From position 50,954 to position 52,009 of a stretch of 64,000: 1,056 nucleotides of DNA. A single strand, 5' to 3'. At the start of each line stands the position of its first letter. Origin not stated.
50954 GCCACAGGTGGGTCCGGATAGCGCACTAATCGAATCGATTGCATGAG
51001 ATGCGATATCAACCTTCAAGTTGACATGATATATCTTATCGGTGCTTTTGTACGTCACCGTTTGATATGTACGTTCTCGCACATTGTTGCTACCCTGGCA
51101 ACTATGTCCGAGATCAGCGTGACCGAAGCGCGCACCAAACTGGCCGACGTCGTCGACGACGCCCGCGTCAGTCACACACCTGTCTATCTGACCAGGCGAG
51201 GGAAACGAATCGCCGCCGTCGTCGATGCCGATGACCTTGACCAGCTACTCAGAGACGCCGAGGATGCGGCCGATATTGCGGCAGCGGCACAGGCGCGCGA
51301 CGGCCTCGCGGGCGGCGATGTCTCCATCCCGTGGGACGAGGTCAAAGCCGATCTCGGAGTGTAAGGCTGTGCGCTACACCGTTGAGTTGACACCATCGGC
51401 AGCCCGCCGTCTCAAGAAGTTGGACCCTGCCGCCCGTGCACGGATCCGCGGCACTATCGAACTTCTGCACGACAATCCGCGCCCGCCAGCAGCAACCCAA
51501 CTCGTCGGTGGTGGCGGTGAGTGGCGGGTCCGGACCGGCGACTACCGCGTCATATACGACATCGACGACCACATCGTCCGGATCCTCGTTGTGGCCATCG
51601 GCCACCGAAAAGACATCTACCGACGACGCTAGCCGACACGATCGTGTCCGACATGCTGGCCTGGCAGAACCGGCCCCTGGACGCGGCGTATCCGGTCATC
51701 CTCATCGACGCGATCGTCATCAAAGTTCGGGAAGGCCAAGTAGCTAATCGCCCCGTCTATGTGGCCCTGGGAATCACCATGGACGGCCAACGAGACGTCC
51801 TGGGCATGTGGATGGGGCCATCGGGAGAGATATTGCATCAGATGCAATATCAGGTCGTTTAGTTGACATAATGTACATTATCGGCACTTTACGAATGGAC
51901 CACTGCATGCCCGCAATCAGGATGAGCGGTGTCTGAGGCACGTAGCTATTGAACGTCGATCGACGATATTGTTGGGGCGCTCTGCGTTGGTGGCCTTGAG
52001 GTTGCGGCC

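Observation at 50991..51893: Two direct copies of a palindrome-rich ~62-bp element bracket the phd/relE cassette and an IS256 fragment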

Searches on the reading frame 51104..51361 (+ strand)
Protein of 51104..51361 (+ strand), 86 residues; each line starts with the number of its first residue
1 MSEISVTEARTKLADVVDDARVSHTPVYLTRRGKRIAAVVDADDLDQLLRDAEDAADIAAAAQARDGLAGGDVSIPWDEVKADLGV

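Call 9: search_protein_families(library=pfam, proteins=[window:51104-51361:+], max_evalue=0.01)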
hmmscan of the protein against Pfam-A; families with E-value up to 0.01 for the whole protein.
window:51104-51361:+ (86 aa): 2 families
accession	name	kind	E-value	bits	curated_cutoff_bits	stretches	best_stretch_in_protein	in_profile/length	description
PF02604.26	PhdYeFM_antitox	-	9e-15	54.6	29.8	1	1-65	1-64/74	Antitoxin Phd_YefM, type II toxin-antitoxin system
PF12910.14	PHD_like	-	0.0093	16.4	27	1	1-51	1-53/141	Antitoxin of toxin-antitoxin, RelE / RelB, TA system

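Call 18: find_encoding_contigs(protein=window:51104-51361:+, flank=6000, max_places=10)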
Protein window:51104-51361:+ (86 aa): no gene with exactly this product is on record in the collection.

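Call 20: find_homologous_proteins(query=window:51104-51361:+, max_evalue=0.00001)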
Query window:51104-51361:+ (86 aa): 887 proteins with E <= 0.00001 among 931 candidates; the best 120 are listed.
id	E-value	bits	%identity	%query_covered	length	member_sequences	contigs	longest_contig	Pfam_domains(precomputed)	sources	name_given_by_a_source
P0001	1.6e-44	166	100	100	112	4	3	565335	PF02604.27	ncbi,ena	-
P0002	3.5e-37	143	87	100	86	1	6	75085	PF02604.27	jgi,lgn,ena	-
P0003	3.2e-35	137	88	94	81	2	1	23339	PF02604.27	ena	-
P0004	7.7e-35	136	80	100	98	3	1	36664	PF02604.27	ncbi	-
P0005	3.3e-30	121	71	100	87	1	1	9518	PF02604.27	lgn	-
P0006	2.8e-29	118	72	100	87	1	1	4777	PF02604.27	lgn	-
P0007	3.6e-29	118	70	100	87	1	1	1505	PF02604.27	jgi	-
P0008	4.9e-29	117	70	100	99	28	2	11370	PF02604.27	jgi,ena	jgi:prevent-host-death family protein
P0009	7.7e-29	117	70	100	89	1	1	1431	PF02604.27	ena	-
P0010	9.7e-29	116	67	100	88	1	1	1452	PF02604.27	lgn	-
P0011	1.5e-28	116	69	100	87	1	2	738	PF02604.27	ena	-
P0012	1.7e-28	116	70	100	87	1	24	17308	PF02604.27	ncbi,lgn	-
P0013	1.9e-28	115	69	100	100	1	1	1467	PF02604.27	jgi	jgi:prevent-host-death family protein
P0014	1.9e-28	115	70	100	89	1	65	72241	PF02604.27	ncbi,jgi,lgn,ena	ncbi:MAG: type II toxin-antitoxin system Phd/YefM family antitoxin [Candidatus Nanopelagicales bacte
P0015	1.9e-28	115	70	100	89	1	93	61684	PF02604.27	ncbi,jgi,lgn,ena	ncbi:MAG: type II toxin-antitoxin system Phd/YefM family antitoxin [Candidatus Nanopelagicales bacte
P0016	1.9e-28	115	70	100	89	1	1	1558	PF02604.27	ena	-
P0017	2.0e-28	115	67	100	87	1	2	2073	PF02604.27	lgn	-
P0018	2.7e-28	115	68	100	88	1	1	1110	PF02604.27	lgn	-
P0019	3.2e-28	115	72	100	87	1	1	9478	PF02604.27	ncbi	-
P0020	3.2e-28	115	74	100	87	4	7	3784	PF02604.27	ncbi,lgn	-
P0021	3.2e-28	115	67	100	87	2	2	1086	PF02604.27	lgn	-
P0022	3.6e-28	115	70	100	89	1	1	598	PF02604.27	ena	-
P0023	3.6e-28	114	70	100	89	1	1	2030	PF02604.27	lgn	-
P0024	3.7e-28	114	74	100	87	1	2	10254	PF02604.27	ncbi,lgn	ncbi:MAG: type II toxin-antitoxin system Phd/YefM family antitoxin [Candidatus Nanopelagicales bacte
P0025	3.9e-28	114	68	100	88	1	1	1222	PF02604.27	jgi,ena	-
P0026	4.2e-28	114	64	100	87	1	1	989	PF02604.27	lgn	-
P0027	4.2e-28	114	66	100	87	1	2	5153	PF02604.27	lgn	-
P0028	4.8e-28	114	67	100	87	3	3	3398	PF02604.27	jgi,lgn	jgi:prevent-host-death family protein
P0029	5.9e-28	114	66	100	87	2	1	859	PF02604.27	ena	-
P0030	5.9e-28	114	67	100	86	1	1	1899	PF02604.27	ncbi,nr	ncbi:MAG TPA: type II toxin-antitoxin system Phd/YefM family antitoxin [Dermatophilaceae bacterium]|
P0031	6.0e-28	114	69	100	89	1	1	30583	PF02604.27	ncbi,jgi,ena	ncbi:MAG: type II toxin-antitoxin system Phd/YefM family antitoxin [Candidatus Nanopelagicales bacte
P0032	6.7e-28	114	66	100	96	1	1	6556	PF02604.27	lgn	-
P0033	7.4e-28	114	70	100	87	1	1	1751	PF02604.27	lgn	-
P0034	7.5e-28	113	69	100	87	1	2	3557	PF02604.27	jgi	jgi:prevent-host-death family protein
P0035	7.6e-28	113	67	100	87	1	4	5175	PF02604.27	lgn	-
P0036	8.5e-28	113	69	100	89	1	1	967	PF02604.27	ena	-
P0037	9.4e-28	113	66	100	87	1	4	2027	PF02604.27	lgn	-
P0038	9.4e-28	113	67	100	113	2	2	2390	PF02604.27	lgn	-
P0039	1.0e-27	113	67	100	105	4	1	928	PF02604.27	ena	-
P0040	1.2e-27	113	70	97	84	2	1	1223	PF02604.27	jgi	-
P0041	1.2e-27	113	67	100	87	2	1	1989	PF02604.27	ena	-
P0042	1.3e-27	113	69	100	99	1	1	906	PF02604.27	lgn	-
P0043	1.3e-27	113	66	100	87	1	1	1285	PF02604.27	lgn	-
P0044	1.4e-27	113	67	100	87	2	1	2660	PF02604.27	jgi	jgi:prevent-host-death family protein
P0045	1.5e-27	113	70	100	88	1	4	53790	PF02604.27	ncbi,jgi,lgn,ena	jgi:antitoxin Phd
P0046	1.5e-27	113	66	100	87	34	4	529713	PF02604.27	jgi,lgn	jgi:antitoxin Phd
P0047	1.6e-27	112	66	100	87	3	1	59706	PF02604.27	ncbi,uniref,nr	ncbi:type II toxin-antitoxin system Phd/YefM family antitoxin [Cellulosimicrobium cellulans]|uniref:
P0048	1.6e-27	112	70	100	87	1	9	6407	PF02604.27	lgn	-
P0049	1.7e-27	112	65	100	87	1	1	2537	PF02604.27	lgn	-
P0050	1.7e-27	112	69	100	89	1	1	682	PF02604.27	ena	-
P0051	1.8e-27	112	66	100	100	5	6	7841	PF02604.27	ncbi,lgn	-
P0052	1.8e-27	112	66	100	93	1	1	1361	PF02604.27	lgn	-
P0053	1.9e-27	112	69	100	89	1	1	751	PF02604.27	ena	-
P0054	2.0e-27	112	64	100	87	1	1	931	PF02604.27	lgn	-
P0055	2.1e-27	112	67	100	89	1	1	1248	PF02604.27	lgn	-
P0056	2.1e-27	112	65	100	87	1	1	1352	PF02604.27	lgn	-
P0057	2.1e-27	112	65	100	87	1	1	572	PF02604.27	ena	-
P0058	2.1e-27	112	67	100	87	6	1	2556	PF02604.27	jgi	jgi:prevent-host-death family protein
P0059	2.1e-27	112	65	100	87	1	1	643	PF02604.27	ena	-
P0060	2.2e-27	112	69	98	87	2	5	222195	PF02604.27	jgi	jgi:antitoxin Phd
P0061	2.2e-27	112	67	100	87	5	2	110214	PF02604.27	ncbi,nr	ncbi:MAG: type II toxin-antitoxin system Phd/YefM family antitoxin [Austwickia sp.]|nr:type II toxin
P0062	2.2e-27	112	65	100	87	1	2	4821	PF02604.27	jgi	jgi:antitoxin Phd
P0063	2.3e-27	112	67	100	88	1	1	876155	PF02604.27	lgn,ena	-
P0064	2.4e-27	112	65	100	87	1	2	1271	PF02604.27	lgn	-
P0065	2.5e-27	112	65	100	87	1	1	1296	PF02604.27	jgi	jgi:prevent-host-death family protein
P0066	2.5e-27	112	65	100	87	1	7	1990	PF02604.27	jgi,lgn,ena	jgi:prevent-host-death family protein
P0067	2.6e-27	112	70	100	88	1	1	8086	PF02604.27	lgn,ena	-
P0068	2.6e-27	112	64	100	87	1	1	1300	PF02604.27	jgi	jgi:prevent-host-death family protein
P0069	2.7e-27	112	69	100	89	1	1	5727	PF02604.27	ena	-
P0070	2.9e-27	112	66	100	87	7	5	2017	PF02604.27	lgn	-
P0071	3.0e-27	112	69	100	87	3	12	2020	PF02604.27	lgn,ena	-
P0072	3.1e-27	112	65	100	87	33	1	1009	PF02604.27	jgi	-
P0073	3.1e-27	112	65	100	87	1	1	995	PF02604.27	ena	-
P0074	3.7e-27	111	69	100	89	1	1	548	PF02604.27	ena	-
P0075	4.2e-27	111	66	100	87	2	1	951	PF02604.27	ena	-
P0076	4.2e-27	111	71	100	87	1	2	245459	PF02604.27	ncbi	ncbi:MAG: type II toxin-antitoxin system Phd/YefM family antitoxin [Candidatus Nanopelagicales bacte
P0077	4.2e-27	111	67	100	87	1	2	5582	PF02604.27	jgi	jgi:prevent-host-death family protein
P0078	4.5e-27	111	67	100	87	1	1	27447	PF02604.27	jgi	jgi:prevent-host-death family protein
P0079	4.7e-27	111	69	100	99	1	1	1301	PF02604.27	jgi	jgi:prevent-host-death family protein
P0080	5.1e-27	111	69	97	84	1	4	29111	PF02604.27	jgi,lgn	jgi:prevent-host-death family protein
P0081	5.2e-27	111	64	100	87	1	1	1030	PF02604.27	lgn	-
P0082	5.4e-27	111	66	100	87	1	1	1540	PF02604.27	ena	-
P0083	5.6e-27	111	66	100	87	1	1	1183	PF02604.27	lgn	-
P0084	6.2e-27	111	65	100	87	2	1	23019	PF02604.27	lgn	-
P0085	6.3e-27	111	68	100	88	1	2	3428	PF02604.27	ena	-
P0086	6.5e-27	111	69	100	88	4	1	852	PF02604.27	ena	-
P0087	6.6e-27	110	65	100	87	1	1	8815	PF02604.27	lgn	-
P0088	6.6e-27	110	66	100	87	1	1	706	PF02604.27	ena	-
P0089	6.8e-27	110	66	100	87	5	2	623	PF02604.27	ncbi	-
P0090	6.9e-27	110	66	100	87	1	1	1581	PF02604.27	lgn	-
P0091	7.1e-27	110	66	100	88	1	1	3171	PF02604.27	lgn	-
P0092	7.3e-27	110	65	100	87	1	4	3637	PF02604.27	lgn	-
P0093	7.5e-27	110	65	100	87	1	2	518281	PF02604.27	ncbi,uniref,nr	ncbi:type II toxin-antitoxin system Phd/YefM family antitoxin [Calidifontibacter sp. DB0510]|uniref:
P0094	7.7e-27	110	63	100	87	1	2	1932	PF02604.27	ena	-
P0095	7.8e-27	110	64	100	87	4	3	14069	PF02604.27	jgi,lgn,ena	jgi:antitoxin Phd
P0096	8.0e-27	110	67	100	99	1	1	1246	PF02604.27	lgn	-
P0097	8.1e-27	110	67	100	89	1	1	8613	PF02604.27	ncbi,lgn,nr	ncbi:MAG: type II toxin-antitoxin system Phd/YefM family antitoxin [Candidatus Nanopelagicales bacte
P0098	8.1e-27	110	65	100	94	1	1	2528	PF02604.27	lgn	-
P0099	8.4e-27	110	66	100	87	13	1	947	PF02604.27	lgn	-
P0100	8.4e-27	110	64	100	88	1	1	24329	PF02604.27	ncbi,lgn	ncbi:MAG: type II toxin-antitoxin system Phd/YefM family antitoxin [Aeromicrobium sp.]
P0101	8.8e-27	110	66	100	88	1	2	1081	PF02604.27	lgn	-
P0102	9.1e-27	110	65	100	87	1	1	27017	PF02604.27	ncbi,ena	-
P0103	1.0e-26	110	66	100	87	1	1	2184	PF02604.27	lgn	-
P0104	1.0e-26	110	66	100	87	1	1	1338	PF02604.27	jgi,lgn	jgi:prevent-host-death family protein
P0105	1.0e-26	110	66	100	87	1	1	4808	PF02604.27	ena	-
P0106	1.1e-26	110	67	100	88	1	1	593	PF02604.27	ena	-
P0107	1.1e-26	110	70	100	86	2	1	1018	PF02604.27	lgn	-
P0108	1.1e-26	110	64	100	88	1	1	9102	PF02604.27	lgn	-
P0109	1.2e-26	110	66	100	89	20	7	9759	PF02604.27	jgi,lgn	jgi:prevent-host-death family protein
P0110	1.3e-26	110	67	100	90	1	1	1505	PF02604.27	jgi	-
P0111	1.4e-26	109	65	100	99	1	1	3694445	PF02604.27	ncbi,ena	-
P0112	1.4e-26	109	65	100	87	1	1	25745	PF02604.27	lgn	-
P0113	1.4e-26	109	67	100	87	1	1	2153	PF02604.27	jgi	jgi:prevent-host-death family protein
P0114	1.4e-26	109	64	100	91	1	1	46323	PF02604.27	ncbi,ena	-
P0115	1.4e-26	109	65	100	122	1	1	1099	PF02604.27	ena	-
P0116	1.5e-26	109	66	100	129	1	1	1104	PF02604.27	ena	-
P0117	1.5e-26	109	62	100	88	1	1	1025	PF02604.27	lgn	-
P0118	1.6e-26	109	64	100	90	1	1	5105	PF02604.27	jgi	-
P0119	1.7e-26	109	64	100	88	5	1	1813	PF02604.27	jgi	jgi:prevent-host-death family protein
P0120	1.7e-26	109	66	100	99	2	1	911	PF02604.27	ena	-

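Call 21: find_encoding_contigs(protein=P0001, flank=8000, max_places=10)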
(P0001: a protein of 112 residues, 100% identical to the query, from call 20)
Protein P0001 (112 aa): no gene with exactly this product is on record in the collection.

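Call 22: find_encoding_contigs(protein=P0002, flank=5000, max_places=10)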
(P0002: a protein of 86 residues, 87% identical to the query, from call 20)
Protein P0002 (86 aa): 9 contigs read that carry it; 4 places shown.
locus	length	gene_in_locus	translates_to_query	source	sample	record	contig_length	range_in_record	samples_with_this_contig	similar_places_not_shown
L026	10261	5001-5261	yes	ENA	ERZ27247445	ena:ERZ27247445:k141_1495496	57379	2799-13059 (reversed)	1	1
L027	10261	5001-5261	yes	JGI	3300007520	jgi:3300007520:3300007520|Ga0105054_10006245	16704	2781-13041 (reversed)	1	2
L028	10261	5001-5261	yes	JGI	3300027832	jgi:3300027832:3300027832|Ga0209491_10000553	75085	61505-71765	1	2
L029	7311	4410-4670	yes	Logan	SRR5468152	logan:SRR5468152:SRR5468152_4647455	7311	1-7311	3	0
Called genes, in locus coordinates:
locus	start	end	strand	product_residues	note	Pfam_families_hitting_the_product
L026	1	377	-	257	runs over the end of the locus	-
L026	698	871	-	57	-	-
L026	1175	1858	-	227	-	PF16331:TolA_bind_tri (faint)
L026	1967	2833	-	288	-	PF13276:HTH_21, PF00665:rve, PF13683:rve_3, PF13333:rve_2 (weak)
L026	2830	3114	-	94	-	PF01527:HTH_Tnp_1 (weak)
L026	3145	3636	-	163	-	-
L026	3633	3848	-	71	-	-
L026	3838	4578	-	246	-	-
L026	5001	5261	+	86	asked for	PF02604:PhdYeFM_antitox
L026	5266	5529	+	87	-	PF05016:ParE_toxin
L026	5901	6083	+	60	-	-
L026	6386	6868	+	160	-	-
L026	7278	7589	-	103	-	-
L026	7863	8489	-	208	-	-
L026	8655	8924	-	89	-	PF05016:ParE_toxin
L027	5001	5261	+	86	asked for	PF02604:PhdYeFM_antitox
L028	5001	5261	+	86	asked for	PF02604:PhdYeFM_antitox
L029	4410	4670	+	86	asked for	PF02604:PhdYeFM_antitox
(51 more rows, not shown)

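Call 24: list_cluster_members(proteins=[P0001, P0004, P0003])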
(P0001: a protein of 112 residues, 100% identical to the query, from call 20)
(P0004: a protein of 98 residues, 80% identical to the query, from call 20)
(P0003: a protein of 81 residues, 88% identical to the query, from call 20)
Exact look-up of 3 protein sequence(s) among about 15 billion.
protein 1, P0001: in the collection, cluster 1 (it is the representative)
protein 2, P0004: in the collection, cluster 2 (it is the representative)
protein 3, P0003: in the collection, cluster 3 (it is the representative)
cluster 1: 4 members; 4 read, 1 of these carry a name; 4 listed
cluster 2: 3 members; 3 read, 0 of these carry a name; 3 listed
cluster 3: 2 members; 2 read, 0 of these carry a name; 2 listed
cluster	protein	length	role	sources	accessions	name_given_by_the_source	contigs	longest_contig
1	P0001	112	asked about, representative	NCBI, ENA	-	-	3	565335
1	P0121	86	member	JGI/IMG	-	antitoxin Phd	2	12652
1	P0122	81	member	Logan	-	-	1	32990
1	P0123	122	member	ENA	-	-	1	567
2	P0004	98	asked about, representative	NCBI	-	-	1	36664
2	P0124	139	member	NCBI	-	-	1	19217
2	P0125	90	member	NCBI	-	-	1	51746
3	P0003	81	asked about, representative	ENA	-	-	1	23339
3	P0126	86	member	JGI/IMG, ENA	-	-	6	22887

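Call 25: find_encoding_contigs(protein=P0121, flank=6000, max_places=6)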
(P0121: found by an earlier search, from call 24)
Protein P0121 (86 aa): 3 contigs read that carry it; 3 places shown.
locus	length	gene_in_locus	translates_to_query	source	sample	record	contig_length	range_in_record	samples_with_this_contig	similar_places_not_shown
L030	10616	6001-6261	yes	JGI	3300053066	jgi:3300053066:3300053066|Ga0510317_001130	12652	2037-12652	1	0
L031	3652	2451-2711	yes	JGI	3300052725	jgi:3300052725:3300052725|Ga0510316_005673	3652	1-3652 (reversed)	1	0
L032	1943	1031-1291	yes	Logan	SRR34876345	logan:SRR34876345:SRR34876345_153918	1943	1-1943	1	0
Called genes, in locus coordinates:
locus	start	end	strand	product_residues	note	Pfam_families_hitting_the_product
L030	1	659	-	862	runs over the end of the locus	PF13458:Peripla_BP_6, PF01094:ANF_receptor, PF02932:Neur_chan_memb (weak)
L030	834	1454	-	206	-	PF00072:Response_reg, PF08281:Sigma70_r4_2 (weak), PF00196:GerE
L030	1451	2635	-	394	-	PF07730:HisKA_3, PF02518:HATPase_c (weak)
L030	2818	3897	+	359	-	PF12704:MacB_PCD (weak), PF02687:FtsX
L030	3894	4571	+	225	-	PF00005:ABC_tran, PF02463:SMC_N, PF13304:AAA_21 (faint)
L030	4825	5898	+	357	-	PF07885:Ion_trans_2, PF02254:TrkA_N, PF21799:MurD-like_N (faint), PF02080:TrkA_C (weak)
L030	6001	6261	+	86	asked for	PF02604:PhdYeFM_antitox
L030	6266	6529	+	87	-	PF05016:ParE_toxin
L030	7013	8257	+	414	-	PF01494:FAD_binding_3, PF05834:Lycopene_cycl (faint), PF07992:Pyr_redox_2 (weak), PF12831:FAD_oxidored (weak), PF01266:DAO (weak)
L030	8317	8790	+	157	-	PF04075:F420H2_quin_red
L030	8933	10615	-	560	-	?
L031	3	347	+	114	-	?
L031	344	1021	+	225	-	PF00005:ABC_tran, PF02463:SMC_N, PF13304:AAA_21 (faint)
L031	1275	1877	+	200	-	PF07885:Ion_trans_2, PF02254:TrkA_N, PF21799:MurD-like_N (weak)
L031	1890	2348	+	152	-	PF02080:TrkA_C (weak)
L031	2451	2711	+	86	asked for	PF02604:PhdYeFM_antitox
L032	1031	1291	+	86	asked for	PF02604:PhdYeFM_antitox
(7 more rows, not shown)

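Call 26: find_encoding_contigs(protein=P0004, flank=5000, max_places=6)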
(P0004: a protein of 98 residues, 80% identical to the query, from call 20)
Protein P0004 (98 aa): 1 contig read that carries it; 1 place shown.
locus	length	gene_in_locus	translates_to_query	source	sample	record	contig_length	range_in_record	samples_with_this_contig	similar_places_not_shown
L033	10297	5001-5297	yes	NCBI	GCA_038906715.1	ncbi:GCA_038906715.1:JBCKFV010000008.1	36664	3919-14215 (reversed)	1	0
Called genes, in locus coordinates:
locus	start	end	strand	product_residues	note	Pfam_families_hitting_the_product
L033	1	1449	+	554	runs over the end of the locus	PF00664:ABC_membrane, PF00005:ABC_tran, PF13304:AAA_21 (faint), PF02463:SMC_N (weak)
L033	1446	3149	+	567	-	PF00005:ABC_tran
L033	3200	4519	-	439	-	PF07804:HipA_C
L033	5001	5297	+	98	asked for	PF02604:PhdYeFM_antitox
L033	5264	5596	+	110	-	PF05016:ParE_toxin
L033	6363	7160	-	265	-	-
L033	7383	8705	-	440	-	PF00239:Resolvase, PF07508:Recombinase, PF13408:Zn_ribbon_recom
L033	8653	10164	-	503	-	PF02720:DUF222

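Call 27: find_encoding_contigs(protein=P0126, flank=5000, max_places=6)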
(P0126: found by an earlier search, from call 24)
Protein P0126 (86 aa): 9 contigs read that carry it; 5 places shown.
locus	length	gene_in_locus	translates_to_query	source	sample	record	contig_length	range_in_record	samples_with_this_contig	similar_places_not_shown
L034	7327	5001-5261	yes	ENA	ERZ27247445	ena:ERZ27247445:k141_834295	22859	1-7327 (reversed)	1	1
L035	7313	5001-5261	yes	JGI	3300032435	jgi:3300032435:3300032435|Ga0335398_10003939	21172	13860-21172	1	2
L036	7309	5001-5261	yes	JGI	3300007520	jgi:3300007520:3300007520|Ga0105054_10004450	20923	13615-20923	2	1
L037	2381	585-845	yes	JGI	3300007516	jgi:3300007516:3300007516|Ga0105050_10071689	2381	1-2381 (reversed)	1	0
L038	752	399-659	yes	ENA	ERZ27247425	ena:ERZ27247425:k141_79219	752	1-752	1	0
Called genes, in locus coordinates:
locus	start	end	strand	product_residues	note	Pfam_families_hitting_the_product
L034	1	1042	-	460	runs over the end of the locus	PF06751:EutB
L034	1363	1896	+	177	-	-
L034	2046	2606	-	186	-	-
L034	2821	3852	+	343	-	PF13515:FUSC_2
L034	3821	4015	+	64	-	-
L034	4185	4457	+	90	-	PF00665:rve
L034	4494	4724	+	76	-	PF13683:rve_3, PF13333:rve_2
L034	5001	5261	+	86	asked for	PF02604:PhdYeFM_antitox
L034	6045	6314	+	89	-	-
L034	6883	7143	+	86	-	-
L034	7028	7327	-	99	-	?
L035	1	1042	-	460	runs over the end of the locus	PF06751:EutB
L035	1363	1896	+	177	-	-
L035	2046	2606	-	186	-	-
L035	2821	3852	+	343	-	PF13515:FUSC_2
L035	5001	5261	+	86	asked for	PF02604:PhdYeFM_antitox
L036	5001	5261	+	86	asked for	PF02604:PhdYeFM_antitox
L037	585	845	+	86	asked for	PF02604:PhdYeFM_antitox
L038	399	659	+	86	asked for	PF02604:PhdYeFM_antitox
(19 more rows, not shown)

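Call 84: search_protein_families(library=ncbifam, proteins=[window:51104-51361:+], max_evalue=0.00001)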
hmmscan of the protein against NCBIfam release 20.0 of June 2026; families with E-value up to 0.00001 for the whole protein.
window:51104-51361:+ (86 aa): 1 family
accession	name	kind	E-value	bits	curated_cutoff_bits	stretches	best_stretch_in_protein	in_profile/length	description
TIGR01552.1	phd_fam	subfamily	2.9e-10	39.4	20.8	1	3-48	1-45/53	type II toxin-antitoxin system prevent-host-death family antitoxin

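Call 88: find_encoding_contigs(protein=P0122, flank=8000, max_places=4)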
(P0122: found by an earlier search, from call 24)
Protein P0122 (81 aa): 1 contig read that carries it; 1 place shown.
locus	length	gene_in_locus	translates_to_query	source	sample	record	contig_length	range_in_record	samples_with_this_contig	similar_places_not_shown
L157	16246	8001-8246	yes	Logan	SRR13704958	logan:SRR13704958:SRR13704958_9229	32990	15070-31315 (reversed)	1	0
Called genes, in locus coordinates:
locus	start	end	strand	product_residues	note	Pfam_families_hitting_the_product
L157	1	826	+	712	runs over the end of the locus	PF12810:ALK_LTK_GRD, PF16656:Pur_ac_phosph_N (faint), PF00041:fn3 (weak)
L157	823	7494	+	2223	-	-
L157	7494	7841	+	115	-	PF14119:DUF4288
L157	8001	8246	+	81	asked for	PF02604:PhdYeFM_antitox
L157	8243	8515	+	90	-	PF05016:ParE_toxin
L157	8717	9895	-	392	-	PF01381:HTH_3 (weak), PF13560:HTH_31 (weak), PF06114:Peptidase_M78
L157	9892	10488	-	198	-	-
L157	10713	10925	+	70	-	-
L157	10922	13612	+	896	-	PF13086:AAA_11 (faint), PF13245:AAA_19, PF13604:AAA_30, PF01443:Viral_helicase1, PF09848:SLFN-g3_helicase (faint), PF01443:Viral_helicase1 (weak), PF13538:UvrD_C_2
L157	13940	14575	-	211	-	-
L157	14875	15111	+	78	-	PF03023:MurJ (weak)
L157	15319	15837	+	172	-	-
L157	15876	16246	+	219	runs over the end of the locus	PF22483:Mu-transpos_C_2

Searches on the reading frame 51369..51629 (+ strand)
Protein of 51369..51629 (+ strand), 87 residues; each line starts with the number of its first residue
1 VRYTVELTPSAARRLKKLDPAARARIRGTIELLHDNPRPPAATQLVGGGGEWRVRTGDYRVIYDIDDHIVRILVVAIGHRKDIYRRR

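Call 9: search_protein_families(library=pfam, proteins=[window:51369-51629:+], max_evalue=0.01)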
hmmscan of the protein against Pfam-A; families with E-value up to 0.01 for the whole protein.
window:51369-51629:+ (87 aa): 2 families
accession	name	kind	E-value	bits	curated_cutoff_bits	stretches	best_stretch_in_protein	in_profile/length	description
PF05016.21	ParE_toxin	-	1.3e-14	55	23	1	5-84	1-89/89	ParE toxin of type II toxin-antitoxin system, parDE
PF15781.12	ParE-like_toxin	-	0.002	18.5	28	0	7-38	3-34/87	ParE-like toxin of type II bacterial toxin-antitoxin system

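Call 19: find_encoding_contigs(protein=window:51369-51629:+, flank=6000, max_places=10)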
Protein window:51369-51629:+ (87 aa): no gene with exactly this product is on record in the collection.

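Call 84: search_protein_families(library=ncbifam, proteins=[window:51369-51629:+], max_evalue=0.00001)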
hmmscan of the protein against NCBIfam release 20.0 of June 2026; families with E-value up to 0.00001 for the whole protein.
window:51369-51629:+ (87 aa): 0 families

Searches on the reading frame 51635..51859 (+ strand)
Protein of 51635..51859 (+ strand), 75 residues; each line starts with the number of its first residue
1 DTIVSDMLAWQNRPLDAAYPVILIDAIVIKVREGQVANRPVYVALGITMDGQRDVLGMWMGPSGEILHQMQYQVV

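Call 9: search_protein_families(library=pfam, proteins=[window:51635-51859:+], max_evalue=0.01)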
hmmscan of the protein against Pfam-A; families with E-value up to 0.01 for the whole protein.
window:51635-51859:+ (75 aa): 1 family
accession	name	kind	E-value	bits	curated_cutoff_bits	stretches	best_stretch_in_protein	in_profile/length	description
PF00872.24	Transposase_mut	-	1.4e-20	74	21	1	4-63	145-205/379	Transposase, Mutator family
